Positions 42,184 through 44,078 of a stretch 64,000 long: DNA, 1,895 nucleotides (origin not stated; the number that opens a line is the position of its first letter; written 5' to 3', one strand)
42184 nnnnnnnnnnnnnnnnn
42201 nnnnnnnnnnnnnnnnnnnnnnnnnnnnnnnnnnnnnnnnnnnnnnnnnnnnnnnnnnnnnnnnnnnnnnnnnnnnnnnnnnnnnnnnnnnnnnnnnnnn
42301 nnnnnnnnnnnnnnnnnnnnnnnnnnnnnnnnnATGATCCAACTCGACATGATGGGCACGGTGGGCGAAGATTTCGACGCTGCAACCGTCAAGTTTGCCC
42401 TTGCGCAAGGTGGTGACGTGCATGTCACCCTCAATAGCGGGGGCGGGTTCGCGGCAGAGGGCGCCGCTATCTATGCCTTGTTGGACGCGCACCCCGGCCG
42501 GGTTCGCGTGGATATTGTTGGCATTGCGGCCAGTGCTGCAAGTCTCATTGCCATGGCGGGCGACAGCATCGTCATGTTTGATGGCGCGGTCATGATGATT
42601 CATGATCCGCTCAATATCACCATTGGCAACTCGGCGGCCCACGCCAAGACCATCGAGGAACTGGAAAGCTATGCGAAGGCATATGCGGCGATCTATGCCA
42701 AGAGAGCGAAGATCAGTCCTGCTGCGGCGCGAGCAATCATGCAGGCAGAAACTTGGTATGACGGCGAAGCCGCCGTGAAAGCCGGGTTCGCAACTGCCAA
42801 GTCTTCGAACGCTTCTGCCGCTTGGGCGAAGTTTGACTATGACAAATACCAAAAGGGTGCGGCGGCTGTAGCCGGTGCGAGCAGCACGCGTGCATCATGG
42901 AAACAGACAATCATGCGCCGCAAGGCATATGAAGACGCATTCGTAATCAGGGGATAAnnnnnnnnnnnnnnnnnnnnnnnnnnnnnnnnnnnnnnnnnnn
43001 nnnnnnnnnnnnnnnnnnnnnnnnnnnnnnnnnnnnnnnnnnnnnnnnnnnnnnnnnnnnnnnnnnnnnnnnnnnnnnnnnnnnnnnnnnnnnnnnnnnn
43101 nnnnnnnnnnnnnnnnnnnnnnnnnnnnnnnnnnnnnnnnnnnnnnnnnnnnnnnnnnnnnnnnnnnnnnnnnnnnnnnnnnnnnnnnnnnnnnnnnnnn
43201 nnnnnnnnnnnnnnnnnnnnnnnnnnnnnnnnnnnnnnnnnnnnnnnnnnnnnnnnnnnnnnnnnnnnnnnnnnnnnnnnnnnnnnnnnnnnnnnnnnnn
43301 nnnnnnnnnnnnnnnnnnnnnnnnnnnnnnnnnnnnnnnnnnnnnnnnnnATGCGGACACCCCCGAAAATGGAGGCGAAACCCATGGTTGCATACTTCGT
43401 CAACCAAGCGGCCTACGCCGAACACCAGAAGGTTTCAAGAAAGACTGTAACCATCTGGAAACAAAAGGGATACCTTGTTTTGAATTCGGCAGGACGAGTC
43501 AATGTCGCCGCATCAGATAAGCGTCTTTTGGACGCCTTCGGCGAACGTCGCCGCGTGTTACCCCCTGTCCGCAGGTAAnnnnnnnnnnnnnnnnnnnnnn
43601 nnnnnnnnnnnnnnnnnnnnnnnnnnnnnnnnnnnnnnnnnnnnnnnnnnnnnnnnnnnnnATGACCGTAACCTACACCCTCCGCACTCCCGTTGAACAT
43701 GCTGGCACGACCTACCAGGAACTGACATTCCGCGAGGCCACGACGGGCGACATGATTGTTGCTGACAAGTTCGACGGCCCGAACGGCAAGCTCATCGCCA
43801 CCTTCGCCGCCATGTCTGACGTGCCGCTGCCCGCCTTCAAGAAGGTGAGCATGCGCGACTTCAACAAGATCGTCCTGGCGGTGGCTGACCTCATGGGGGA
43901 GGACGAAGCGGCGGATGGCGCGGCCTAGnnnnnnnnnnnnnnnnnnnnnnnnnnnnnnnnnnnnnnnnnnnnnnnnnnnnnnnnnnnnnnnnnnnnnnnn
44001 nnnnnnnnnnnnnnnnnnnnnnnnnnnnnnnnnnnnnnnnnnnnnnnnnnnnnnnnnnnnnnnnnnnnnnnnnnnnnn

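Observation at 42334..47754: The inserted element carries diverged paralogs of helper virion genes: prohead protease, TerS DNA-binding domain, tail chaperone G/GT, tape measure, gpV spike and gpZ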

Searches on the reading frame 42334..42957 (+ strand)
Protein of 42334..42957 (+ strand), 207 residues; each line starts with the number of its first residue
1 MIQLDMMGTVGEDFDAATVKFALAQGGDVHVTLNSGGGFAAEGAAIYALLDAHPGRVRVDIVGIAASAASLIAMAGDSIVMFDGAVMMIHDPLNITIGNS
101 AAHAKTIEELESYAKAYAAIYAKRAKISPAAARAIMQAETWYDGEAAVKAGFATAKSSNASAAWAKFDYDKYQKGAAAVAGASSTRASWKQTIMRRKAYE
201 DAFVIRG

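Call 12: search_protein_families(library=pfam, proteins=[window:42334-42957:+], max_evalue=0.01)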
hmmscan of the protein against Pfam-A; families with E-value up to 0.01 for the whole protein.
window:42334-42957:+ (207 aa): 2 families
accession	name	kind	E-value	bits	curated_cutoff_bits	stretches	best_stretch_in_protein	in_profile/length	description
PF00574.28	CLP_protease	-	1.5e-17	64.5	20.2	1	26-153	46-175/182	Clp protease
PF01972.22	SDH_protease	-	1.4e-05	24.8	31.3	1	32-102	97-164/286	ClpP-like SDH-type serine proteinase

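Call 13: search_protein_families(library=phrogs, proteins=[window:42334-42957:+], max_evalue=0.001)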
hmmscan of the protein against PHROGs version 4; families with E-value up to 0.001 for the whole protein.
window:42334-42957:+ (207 aa): 12 families
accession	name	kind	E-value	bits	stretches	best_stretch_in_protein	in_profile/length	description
phrog_94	-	head and packaging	3.6e-43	149.9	1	5-157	84-250/622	head maturation protease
phrog_1684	-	head and packaging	9.9e-38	131.2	1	22-171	66-216/284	head maturation protease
phrog_2976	-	head and packaging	1.9e-35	124.3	1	20-182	42-213/394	head maturation protease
phrog_133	-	head and packaging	1.3e-33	117.6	1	14-163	33-187/668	head maturation protease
phrog_3348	-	unknown function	9.5e-26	92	1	22-154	62-195/386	-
phrog_53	-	head and packaging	2.3e-21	77.6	1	27-163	118-285/583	head maturation protease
phrog_1827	-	other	2.3e-11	44.4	1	20-118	45-145/202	ATP-dependent protease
phrog_33547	-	unknown function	3.9e-10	40.2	1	25-160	28-162/357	-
phrog_23753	-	head and packaging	2.5e-06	28.3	1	27-148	42-163/298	head maturation protease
phrog_13984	-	unknown function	4e-05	24.7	1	28-89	62-123/123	-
phrog_11747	-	unknown function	0.00044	20.5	1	28-92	64-129/290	-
phrog_20705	-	head and packaging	0.00047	19.5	1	29-154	213-343/690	virion structural protein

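Call 75: search_protein_families(library=ncbifam, proteins=[window:42334-42957:+], max_evalue=0.001)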
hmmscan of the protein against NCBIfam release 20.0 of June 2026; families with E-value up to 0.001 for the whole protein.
window:42334-42957:+ (207 aa): 8 families
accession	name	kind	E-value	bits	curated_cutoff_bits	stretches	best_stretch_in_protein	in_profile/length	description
NF045542.1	Clp_rel_HeadMat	equivalog_domain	5.4e-41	140.3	120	1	5-154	4-163/165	head maturation protease, ClpP-related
NF045540.1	scaf_prot_MCP1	exception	9.7e-35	120.4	475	1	5-174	5-177/652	ClpP-like prohead protease/major capsid protein fusion protein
NF001368.0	PRK00277.1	subfamily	1.1e-08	35.2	249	1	28-152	64-190/203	ATP-dependent Clp protease proteolytic subunit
NF009205.0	PRK12553.1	subfamily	6.7e-08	32.4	228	1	26-153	67-198/211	ATP-dependent Clp protease proteolytic subunit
NF047768.1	Clp_like_SDH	equivalog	1e-05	25.1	250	1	29-102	81-151/260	SDH family Clp fold serine proteinase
NF011091.0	PRK14514.1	equivalog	1.7e-05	24.5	361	1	8-150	60-210/221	ATP-dependent Clp endopeptidase proteolytic subunit ClpP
NF011089.0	PRK14512.1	equivalog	0.00015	21.6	251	1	29-152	61-186/200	ATP-dependent Clp protease proteolytic subunit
TIGR00493.1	clpP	equivalog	0.00048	19.9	308.6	1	28-101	59-134/192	ATP-dependent Clp endopeptidase proteolytic subunit ClpP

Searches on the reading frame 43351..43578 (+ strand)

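Call 12: search_protein_families(library=pfam, proteins=[window:43351-43578:+], max_evalue=0.01)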
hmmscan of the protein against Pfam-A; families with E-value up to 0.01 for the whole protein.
window:43351-43578:+ (75 aa): 0 families

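Call 13: search_protein_families(library=phrogs, proteins=[window:43351-43578:+], max_evalue=0.001)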
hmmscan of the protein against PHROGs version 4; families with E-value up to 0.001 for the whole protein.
window:43351-43578:+ (75 aa): 1 family
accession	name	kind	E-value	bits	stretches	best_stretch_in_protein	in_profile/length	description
phrog_57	-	head and packaging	1.8e-06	28.9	1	14-59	10-59/199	terminase small subunit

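Call 75: search_protein_families(library=ncbifam, proteins=[window:43351-43578:+], max_evalue=0.001)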
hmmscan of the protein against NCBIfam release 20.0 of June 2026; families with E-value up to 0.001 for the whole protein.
window:43351-43578:+ (75 aa): 0 families

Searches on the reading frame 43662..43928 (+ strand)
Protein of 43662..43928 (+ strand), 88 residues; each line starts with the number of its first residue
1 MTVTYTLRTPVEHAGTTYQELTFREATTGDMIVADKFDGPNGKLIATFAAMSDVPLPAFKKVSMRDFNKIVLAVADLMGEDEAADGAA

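Call 12: search_protein_families(library=pfam, proteins=[window:43662-43928:+], max_evalue=0.01)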
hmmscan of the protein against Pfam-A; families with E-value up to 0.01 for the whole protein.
window:43662-43928:+ (88 aa): 1 family
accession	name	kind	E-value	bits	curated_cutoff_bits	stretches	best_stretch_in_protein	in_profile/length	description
PF10109.15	Phage_TAC_7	-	4.2e-12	46.4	25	1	4-77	1-77/79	Phage tail assembly chaperone proteins, E, or 41 or 14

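Call 13: search_protein_families(library=phrogs, proteins=[window:43662-43928:+], max_evalue=0.001)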
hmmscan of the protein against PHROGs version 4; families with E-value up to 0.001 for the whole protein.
window:43662-43928:+ (88 aa): 1 family
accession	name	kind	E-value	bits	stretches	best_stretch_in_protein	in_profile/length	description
phrog_166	-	tail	4.5e-11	43.9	1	1-85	14-101/201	tail protein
